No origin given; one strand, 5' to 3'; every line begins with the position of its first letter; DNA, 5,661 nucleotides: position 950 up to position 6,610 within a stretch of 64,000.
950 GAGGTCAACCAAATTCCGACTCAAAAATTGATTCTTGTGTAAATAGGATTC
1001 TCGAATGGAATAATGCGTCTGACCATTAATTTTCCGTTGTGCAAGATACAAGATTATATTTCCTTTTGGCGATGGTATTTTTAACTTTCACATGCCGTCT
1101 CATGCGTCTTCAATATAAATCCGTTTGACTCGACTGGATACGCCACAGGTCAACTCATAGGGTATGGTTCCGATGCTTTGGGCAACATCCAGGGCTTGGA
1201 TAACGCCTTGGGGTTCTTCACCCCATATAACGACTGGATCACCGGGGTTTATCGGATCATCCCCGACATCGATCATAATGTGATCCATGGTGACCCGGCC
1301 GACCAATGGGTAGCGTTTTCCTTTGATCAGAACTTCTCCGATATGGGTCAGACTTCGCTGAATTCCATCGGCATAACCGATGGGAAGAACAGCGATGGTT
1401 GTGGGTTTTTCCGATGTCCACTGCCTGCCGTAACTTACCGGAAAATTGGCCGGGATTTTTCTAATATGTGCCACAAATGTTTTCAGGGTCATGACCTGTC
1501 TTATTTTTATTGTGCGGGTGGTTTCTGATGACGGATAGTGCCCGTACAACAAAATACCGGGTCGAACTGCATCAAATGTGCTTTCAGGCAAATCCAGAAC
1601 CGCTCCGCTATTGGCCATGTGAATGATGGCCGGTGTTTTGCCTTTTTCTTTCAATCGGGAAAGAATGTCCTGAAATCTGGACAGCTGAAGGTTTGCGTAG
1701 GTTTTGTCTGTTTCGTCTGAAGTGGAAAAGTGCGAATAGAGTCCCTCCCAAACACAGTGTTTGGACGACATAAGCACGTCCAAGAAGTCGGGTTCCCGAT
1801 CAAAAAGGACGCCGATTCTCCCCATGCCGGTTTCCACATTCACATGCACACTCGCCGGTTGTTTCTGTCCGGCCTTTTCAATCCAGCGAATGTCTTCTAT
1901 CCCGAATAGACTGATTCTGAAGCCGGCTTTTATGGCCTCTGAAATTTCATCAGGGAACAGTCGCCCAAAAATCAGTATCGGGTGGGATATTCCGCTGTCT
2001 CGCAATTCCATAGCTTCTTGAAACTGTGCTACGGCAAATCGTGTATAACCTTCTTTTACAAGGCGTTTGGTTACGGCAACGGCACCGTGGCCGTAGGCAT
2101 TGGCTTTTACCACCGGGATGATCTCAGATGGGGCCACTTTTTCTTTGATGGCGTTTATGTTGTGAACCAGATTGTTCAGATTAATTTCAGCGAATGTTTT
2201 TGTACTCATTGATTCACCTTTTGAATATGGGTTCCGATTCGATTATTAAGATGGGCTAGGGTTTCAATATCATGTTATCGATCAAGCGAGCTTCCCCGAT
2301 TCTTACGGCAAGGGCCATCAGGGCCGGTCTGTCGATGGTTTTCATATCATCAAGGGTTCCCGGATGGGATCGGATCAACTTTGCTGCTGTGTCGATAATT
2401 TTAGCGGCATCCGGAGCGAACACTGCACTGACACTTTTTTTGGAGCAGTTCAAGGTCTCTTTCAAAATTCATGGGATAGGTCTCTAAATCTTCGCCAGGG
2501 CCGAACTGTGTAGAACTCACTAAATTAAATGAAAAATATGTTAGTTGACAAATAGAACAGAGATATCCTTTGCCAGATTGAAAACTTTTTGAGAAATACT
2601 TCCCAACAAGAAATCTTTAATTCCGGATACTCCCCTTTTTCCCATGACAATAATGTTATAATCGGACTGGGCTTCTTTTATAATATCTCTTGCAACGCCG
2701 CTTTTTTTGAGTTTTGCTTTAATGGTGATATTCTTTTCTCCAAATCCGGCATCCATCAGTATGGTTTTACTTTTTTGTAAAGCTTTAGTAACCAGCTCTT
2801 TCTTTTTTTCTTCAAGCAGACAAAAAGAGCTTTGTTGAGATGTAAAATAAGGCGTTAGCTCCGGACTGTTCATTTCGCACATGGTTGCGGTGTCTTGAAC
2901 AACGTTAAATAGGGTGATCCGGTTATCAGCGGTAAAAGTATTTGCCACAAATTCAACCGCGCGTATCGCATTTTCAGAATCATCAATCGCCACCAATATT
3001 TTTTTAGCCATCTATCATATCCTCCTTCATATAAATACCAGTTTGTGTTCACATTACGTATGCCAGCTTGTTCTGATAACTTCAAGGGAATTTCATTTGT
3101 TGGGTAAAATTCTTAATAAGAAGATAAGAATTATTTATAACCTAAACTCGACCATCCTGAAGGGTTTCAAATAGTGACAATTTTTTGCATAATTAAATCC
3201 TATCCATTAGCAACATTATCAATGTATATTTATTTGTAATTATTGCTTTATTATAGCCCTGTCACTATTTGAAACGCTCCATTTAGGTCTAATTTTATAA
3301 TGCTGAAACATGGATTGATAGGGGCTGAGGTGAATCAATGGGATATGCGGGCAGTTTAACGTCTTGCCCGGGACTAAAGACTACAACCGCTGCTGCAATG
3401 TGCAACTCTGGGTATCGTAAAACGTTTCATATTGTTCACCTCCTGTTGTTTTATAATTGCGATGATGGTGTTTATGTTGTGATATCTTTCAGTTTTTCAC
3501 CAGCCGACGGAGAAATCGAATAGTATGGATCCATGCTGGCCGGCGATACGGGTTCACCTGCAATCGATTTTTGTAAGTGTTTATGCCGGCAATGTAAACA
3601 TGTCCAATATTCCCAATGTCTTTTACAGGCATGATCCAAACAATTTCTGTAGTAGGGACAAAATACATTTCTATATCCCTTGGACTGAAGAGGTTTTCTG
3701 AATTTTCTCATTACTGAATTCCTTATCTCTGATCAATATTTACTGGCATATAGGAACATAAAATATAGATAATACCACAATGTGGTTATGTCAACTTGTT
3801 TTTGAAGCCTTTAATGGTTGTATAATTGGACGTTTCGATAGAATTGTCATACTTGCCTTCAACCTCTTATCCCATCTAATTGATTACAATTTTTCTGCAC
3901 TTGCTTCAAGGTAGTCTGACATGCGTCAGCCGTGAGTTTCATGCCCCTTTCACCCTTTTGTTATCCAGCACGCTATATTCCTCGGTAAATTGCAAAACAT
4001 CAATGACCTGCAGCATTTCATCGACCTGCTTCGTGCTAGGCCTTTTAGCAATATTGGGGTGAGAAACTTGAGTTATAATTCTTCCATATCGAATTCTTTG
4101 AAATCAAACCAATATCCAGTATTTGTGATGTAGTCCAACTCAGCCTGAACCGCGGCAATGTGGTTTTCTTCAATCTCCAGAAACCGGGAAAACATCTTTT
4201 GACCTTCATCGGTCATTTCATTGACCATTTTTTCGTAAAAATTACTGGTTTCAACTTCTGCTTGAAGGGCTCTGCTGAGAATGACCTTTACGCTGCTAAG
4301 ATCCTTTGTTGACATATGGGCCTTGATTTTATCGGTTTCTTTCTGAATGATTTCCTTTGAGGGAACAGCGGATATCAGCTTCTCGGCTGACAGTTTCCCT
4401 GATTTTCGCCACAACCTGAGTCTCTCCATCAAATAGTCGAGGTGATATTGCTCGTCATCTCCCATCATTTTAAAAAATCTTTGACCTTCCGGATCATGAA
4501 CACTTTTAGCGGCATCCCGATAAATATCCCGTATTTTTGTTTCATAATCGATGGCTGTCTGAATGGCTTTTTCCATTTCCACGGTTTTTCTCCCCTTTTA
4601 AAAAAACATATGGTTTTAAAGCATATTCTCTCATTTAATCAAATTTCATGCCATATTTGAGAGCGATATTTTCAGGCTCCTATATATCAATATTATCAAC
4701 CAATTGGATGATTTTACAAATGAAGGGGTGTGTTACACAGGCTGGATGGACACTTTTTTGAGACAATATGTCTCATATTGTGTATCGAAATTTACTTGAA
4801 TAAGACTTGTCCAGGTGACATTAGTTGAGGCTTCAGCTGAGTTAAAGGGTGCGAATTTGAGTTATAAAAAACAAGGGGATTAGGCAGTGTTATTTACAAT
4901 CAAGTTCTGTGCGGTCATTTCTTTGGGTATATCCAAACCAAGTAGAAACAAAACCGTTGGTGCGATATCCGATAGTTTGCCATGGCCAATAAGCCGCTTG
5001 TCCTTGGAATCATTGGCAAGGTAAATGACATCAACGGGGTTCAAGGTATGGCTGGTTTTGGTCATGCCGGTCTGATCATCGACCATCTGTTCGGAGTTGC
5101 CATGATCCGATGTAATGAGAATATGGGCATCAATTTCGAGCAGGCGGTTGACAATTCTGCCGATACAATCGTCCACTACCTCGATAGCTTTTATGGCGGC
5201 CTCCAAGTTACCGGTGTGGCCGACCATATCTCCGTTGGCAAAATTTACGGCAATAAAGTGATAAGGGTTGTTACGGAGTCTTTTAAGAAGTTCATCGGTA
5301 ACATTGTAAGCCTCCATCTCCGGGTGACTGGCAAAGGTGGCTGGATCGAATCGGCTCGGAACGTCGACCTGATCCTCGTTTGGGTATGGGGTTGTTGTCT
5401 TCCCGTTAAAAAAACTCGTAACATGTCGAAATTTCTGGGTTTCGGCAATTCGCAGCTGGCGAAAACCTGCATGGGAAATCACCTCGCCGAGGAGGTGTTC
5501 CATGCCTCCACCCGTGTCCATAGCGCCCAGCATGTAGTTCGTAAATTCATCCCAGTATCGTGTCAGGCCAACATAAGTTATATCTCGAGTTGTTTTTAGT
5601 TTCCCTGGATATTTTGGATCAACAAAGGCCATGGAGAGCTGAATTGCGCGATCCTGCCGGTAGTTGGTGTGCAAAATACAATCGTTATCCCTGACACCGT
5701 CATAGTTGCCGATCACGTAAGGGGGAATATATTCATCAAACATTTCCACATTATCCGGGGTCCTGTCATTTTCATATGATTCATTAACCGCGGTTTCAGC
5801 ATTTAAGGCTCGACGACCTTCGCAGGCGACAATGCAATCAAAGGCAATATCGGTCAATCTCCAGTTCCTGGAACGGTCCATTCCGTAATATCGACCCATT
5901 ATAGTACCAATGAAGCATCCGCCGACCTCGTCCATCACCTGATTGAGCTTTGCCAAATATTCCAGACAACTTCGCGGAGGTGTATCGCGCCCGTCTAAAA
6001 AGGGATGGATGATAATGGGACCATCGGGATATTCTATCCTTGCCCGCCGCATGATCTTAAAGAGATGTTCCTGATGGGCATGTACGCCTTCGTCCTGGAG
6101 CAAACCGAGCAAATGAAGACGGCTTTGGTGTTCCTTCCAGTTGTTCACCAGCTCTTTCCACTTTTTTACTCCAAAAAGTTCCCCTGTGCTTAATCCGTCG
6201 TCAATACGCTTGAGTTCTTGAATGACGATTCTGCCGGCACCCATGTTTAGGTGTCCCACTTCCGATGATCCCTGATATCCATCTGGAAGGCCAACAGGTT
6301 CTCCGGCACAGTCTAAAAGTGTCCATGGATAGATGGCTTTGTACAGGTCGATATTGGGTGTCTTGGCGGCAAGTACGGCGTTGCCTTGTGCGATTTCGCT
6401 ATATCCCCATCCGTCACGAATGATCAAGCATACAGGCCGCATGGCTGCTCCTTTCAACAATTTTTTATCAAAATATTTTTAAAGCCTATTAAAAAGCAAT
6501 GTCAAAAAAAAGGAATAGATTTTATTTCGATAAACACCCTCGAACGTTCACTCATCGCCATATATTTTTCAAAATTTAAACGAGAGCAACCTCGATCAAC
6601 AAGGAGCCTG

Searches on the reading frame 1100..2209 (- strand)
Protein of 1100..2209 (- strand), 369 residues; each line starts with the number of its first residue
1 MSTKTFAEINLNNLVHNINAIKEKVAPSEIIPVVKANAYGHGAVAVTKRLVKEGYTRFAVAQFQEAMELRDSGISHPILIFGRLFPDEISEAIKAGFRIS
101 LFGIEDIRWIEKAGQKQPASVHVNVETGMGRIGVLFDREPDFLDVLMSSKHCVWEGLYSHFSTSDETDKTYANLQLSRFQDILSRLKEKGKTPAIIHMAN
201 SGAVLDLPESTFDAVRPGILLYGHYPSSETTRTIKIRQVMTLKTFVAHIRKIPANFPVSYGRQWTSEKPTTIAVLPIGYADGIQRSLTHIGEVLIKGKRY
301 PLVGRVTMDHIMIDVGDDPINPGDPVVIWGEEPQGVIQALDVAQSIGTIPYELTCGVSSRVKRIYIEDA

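Call 83: search_protein_families(library=pfam, max_evalue=0.00001, proteins=[window:1100-2209:-])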
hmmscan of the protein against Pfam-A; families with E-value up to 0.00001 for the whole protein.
window:1100-2209:- (369 aa): 2 families
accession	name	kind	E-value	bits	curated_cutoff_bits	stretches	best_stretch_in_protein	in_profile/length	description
PF01168.26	Ala_racemase_N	-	1.2e-63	215.2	24.1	1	9-226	1-220/220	Alanine racemase, N-terminal domain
PF00842.27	Ala_racemase_C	-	8.1e-45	151.9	25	1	239-365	1-127/127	Alanine racemase, C-terminal domain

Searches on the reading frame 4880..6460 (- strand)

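Call 83: search_protein_families(library=pfam, max_evalue=0.00001, proteins=[window:4880-6460:-])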
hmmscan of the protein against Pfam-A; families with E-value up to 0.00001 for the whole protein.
window:4880-6460:- (526 aa): 3 families
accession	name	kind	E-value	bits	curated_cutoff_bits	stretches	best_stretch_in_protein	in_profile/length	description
PF01676.23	Metalloenzyme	-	1.9e-66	224.6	24.3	1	9-510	2-251/252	Metalloenzyme superfamily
PF06415.18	iPGM_N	-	1.8e-55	188.2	27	1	86-302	1-215/217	BPG-independent PGAM N-terminus (iPGM_N)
PF01663.27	Phosphodiest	-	2.7e-07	30.9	23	1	340-457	98-223/342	Type I phosphodiesterase / nucleotide pyrophosphatase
